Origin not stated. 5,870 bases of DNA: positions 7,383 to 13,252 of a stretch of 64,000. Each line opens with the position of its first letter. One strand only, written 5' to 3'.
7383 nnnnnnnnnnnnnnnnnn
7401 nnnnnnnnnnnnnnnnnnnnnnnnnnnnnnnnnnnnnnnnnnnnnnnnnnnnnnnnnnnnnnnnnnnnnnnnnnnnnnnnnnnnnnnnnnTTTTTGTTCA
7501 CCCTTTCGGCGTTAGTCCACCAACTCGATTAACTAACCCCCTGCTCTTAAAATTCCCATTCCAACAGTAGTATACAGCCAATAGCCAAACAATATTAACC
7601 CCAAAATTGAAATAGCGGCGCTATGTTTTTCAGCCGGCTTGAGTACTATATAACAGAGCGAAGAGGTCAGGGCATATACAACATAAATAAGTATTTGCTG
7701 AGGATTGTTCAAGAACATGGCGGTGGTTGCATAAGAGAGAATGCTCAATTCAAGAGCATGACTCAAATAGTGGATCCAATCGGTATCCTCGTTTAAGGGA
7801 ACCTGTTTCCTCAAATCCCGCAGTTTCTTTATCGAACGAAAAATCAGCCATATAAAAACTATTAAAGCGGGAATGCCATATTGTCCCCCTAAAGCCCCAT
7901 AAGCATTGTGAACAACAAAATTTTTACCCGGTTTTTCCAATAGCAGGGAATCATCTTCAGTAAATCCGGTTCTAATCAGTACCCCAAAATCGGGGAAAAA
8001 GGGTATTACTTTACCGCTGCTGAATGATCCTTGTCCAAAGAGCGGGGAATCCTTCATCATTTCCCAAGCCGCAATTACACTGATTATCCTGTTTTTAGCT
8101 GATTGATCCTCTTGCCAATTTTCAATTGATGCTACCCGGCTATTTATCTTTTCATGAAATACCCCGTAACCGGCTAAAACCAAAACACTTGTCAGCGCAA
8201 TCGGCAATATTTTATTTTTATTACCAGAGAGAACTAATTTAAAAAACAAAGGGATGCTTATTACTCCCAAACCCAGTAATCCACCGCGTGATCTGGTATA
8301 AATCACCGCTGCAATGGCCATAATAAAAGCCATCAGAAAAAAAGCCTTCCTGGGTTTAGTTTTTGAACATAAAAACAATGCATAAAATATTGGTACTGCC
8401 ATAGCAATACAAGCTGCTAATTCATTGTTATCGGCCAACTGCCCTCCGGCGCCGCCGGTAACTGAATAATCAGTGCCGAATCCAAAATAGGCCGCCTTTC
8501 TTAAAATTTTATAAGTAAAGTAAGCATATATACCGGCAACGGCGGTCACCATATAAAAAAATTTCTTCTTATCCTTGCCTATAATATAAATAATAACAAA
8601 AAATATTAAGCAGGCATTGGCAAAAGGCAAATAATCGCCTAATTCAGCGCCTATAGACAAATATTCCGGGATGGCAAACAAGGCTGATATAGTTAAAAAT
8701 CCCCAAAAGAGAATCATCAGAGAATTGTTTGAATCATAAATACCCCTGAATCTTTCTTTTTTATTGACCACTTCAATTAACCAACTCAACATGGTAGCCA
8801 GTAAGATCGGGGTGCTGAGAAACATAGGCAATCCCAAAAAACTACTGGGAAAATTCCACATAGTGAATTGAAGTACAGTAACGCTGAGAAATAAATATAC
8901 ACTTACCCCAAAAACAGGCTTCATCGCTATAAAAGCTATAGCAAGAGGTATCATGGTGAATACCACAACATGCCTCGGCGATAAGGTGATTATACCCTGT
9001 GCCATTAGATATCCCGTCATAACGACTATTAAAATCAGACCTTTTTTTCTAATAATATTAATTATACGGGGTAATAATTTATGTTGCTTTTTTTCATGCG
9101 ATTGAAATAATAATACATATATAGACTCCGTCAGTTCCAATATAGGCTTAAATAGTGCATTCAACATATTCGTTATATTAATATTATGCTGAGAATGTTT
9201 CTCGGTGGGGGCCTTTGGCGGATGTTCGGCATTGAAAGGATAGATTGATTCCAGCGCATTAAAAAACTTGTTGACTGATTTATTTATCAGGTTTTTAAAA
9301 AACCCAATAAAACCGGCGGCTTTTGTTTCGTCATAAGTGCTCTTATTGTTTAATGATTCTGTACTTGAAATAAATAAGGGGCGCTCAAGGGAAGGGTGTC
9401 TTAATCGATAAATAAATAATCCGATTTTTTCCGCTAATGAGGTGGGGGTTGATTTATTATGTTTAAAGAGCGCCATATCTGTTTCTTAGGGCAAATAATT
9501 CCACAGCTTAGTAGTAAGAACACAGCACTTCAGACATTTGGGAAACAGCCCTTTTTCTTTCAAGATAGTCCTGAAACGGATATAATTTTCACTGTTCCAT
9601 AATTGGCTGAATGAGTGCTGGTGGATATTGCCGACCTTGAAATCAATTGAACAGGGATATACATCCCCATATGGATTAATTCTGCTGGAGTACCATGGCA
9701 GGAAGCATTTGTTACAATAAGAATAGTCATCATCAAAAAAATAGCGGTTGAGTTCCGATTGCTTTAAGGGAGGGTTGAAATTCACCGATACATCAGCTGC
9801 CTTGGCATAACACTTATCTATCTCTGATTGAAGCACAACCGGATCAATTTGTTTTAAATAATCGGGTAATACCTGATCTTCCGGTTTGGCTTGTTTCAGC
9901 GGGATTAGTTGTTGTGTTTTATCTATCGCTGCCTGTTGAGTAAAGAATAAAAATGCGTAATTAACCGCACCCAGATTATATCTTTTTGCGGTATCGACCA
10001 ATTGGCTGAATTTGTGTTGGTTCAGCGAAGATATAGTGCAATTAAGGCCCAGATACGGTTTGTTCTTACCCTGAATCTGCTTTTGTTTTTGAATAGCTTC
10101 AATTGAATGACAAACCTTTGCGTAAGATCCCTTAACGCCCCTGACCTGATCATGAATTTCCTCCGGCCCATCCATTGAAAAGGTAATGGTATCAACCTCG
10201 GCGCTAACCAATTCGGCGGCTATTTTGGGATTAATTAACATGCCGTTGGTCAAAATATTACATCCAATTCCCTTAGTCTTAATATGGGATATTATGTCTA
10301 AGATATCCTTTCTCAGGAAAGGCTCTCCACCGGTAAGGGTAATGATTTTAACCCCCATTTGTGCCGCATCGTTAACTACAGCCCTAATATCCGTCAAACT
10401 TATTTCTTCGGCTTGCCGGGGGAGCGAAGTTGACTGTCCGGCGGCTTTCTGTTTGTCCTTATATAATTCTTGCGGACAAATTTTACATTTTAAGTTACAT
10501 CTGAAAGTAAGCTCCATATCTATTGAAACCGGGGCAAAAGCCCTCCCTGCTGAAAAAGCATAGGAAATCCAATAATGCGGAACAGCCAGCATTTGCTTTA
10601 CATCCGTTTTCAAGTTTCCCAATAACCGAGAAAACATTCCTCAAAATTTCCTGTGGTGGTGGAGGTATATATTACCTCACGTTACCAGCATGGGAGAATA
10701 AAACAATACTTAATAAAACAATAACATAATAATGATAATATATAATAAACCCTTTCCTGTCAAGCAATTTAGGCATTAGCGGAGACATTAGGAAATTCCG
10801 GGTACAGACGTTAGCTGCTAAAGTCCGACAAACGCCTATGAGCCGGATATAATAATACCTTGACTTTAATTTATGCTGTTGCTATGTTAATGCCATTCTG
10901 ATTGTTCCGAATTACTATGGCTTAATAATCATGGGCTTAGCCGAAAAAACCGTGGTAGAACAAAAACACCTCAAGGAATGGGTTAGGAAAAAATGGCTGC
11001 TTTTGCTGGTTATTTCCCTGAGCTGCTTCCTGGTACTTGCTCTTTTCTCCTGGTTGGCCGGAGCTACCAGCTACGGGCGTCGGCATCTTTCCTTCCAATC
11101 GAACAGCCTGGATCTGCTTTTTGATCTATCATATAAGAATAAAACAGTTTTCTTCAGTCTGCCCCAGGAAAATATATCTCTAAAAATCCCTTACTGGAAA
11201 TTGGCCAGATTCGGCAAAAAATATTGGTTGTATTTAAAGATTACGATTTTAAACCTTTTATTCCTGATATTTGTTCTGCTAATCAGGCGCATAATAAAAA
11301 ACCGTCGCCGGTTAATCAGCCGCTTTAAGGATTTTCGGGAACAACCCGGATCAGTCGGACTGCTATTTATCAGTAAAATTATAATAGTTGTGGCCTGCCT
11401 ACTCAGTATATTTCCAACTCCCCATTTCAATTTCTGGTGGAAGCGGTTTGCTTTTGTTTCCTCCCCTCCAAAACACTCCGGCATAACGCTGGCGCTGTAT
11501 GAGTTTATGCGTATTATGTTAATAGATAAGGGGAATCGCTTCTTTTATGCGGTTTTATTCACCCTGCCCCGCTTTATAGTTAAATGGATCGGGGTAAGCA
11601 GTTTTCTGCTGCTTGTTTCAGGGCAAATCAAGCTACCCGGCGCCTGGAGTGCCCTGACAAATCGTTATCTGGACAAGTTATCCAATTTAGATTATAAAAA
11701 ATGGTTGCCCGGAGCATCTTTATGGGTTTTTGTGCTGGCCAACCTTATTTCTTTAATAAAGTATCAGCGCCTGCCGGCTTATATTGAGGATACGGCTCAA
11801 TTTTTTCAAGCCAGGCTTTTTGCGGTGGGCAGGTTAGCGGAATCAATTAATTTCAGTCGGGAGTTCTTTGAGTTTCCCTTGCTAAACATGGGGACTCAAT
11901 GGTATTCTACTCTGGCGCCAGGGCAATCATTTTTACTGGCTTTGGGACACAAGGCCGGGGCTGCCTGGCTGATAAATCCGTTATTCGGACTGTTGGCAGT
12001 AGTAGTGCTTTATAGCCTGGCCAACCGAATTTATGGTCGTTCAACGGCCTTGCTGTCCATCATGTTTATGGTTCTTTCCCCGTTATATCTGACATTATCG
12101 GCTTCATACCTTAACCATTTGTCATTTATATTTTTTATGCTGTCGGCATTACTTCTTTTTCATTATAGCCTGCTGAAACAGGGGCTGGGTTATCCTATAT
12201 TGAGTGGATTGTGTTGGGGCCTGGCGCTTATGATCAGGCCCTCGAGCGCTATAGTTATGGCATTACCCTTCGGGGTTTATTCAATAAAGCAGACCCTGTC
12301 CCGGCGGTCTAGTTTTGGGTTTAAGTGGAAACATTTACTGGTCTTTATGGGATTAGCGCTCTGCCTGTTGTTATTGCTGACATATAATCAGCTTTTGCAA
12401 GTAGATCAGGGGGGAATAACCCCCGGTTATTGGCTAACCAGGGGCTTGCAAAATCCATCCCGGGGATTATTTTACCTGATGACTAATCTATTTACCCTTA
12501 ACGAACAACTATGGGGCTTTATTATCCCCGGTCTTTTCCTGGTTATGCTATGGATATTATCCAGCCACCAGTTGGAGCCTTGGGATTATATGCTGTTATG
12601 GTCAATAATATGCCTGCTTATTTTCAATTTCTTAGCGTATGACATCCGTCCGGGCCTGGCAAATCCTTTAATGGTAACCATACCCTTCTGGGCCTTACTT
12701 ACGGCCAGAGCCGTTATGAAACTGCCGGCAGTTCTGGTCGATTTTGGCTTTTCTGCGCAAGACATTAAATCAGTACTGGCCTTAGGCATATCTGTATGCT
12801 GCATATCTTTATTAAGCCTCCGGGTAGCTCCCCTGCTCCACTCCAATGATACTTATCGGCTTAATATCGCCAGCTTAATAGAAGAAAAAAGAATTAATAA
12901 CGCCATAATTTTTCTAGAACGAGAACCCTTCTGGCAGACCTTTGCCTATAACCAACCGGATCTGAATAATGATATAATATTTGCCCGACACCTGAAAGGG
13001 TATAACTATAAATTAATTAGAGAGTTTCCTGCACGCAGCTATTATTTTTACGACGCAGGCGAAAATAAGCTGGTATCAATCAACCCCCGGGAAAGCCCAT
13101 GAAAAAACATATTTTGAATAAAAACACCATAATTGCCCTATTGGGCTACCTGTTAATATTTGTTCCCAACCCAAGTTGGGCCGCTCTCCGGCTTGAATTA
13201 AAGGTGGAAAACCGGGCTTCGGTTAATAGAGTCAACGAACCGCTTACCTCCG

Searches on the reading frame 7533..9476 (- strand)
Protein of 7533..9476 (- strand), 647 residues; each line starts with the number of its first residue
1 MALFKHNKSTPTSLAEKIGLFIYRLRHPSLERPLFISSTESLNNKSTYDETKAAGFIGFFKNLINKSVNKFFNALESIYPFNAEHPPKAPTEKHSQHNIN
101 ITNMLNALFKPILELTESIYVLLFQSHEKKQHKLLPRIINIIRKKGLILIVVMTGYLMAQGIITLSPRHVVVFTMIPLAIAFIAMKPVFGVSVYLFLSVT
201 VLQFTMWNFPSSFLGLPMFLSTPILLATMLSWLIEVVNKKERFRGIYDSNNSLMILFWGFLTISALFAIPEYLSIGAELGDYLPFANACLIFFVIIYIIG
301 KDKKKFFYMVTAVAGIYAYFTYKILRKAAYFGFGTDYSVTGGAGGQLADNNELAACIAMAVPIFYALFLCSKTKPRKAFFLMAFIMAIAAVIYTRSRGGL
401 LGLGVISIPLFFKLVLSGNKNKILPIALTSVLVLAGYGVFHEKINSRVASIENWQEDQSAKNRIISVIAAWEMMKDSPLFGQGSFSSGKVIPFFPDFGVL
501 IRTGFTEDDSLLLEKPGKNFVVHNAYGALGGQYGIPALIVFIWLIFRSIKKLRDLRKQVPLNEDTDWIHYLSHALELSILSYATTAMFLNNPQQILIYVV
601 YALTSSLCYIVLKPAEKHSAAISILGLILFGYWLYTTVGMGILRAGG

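Call 25: search_protein_families(library=pfam, proteins=[window:7533-9476:-], max_evalue=0.0001)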
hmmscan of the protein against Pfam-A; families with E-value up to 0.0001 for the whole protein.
window:7533-9476:- (647 aa): 1 family
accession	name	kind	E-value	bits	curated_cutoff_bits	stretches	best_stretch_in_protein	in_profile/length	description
PF04932.20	Wzy_C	-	1.4e-16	61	31.7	1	383-542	2-149/149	O-Antigen ligase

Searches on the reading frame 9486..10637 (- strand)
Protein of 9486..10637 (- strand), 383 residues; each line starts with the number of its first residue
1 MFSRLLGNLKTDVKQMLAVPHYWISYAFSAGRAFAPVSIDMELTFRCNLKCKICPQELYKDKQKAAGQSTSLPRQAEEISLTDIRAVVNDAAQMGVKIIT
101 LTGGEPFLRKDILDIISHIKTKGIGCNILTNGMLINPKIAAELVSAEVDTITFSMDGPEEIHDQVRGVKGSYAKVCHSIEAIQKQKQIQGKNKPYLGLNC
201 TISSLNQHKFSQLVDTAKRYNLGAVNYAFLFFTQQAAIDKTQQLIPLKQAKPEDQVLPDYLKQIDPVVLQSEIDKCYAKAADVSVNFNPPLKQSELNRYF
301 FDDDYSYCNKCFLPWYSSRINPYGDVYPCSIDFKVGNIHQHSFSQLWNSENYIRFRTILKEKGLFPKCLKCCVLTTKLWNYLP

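Call 25: search_protein_families(library=pfam, proteins=[window:9486-10637:-], max_evalue=0.0001)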
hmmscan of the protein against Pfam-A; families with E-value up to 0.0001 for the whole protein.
window:9486-10637:- (383 aa): 3 families
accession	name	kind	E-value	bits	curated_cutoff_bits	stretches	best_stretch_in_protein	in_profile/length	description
PF04055.27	Radical_SAM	-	3.6e-22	79.7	29.5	1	41-185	1-139/166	Radical SAM superfamily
PF13186.11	SPASM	-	3.3e-15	56.6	21.5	1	311-371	1-66/67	Iron-sulfur cluster-binding domain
PF13353.11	Fer4_12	-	4.5e-06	27.4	22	1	47-159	15-117/137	4Fe-4S single cluster domain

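Call 45: search_protein_families(library=ncbifam, proteins=[window:9486-10637:-], max_evalue=0.0001)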
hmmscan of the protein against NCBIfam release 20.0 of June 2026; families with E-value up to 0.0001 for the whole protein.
window:9486-10637:- (383 aa): 73 families (the best 25 are shown)
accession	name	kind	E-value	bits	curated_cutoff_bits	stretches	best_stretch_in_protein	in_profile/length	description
TIGR04317.1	W_rSAM_matur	equivalog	3.5e-33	115.2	380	1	40-372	7-314/349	tungsten cofactor oxidoreductase radical SAM maturase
TIGR04545.1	rSAM_ahbD_hemeb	equivalog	1e-32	113.9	500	1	39-233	2-177/339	heme b synthase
NF050035.1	rSAM_WgK_link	exception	5e-30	104.7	650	1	35-228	7-179/367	radical SAM/SPASM peptide maturase WgkB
TIGR04051.1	rSAM_NirJ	equivalog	1.7e-27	96.4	515.45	1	36-232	2-178/354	heme d1 biosynthesis radical SAM protein NirJ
TIGR04055.1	rSAM_NirJ2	equivalog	5.1e-27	95.2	500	1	42-357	5-284/326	putative heme d1 biosynthesis radical SAM protein NirJ2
TIGR04054.1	rSAM_NirJ1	equivalog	1.1e-26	93.4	650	1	41-234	40-214/387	putative heme d1 biosynthesis radical SAM protein NirJ1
TIGR04546.1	rSAM_ahbC_deAc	equivalog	3.9e-26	91.7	650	1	41-233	43-216/390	12,18-didecarboxysiroheme deacetylase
NF033640.1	N_Twi_rSAM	subfamily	1.9e-25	89.8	170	2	34-236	108-316/398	twitch domain-containing radical SAM protein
TIGR02109.1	PQQ_syn_pqqE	equivalog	9.1e-24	84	381.35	1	35-356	5-290/358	pyrroloquinoline quinone biosynthesis protein PqqE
NF045574.1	sacti_mat_StsB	exception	9.2e-24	84.1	625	1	44-183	103-229/466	StsB family radical SAM/SPASM domain sactipeptide maturase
TIGR03962.1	mycofact_rSAM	equivalog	3.7e-23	82.2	265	1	35-184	10-146/339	mycofactocin radical SAM maturase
TIGR04251.1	SCM_rSAM_ScmF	equivalog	1.2e-22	80.8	400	1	41-227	8-179/353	SynChlorMet cassette radical SAM/SPASM protein ScmF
TIGR04347.1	pseudo_SAM_Halo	equivalog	1.9e-22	80.1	525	1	41-230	42-212/390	TIGR04347 family pseudo-SAM/SPASM protein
TIGR04133.1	rSAM_w_lipo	hypoth_equivalog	4.1e-22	78.6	425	1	41-189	28-167/350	TIGR04133 family radical SAM/SPASM protein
TIGR02668.1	moaA_archaeal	equivalog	4.4e-22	78.4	325.25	1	39-219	12-175/303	GTP 3',8-cyclase MoaA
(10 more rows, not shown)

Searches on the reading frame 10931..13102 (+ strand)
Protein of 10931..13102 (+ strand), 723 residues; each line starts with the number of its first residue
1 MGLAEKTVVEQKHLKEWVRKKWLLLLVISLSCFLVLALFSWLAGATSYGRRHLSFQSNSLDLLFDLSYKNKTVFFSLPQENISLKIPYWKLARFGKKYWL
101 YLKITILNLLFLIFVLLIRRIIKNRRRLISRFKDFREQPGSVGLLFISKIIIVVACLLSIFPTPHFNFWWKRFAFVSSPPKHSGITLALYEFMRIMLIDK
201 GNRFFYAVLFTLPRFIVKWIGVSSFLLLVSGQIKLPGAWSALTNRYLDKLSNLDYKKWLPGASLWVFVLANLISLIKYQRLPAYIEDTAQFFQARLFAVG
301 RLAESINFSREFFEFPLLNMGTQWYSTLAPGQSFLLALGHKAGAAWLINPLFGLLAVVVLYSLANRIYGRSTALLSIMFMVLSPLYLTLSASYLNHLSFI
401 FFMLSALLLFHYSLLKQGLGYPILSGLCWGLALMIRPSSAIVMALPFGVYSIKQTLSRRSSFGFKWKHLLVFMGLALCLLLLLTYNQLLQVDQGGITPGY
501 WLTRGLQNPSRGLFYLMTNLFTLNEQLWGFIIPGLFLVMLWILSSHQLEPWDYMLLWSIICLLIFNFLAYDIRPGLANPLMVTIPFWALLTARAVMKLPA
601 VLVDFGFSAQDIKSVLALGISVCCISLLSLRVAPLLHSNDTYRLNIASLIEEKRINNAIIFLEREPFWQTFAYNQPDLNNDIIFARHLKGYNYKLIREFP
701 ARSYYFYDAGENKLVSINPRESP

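Call 25: search_protein_families(library=pfam, proteins=[window:10931-13102:+], max_evalue=0.0001)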
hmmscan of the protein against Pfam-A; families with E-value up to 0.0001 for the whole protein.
window:10931-13102:+ (723 aa): 1 family
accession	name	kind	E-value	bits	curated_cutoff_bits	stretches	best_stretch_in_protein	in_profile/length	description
PF13231.12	PMT_2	-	6.1e-12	46.5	26.1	1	336-479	14-155/160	Dolichyl-phosphate-mannose-protein mannosyltransferase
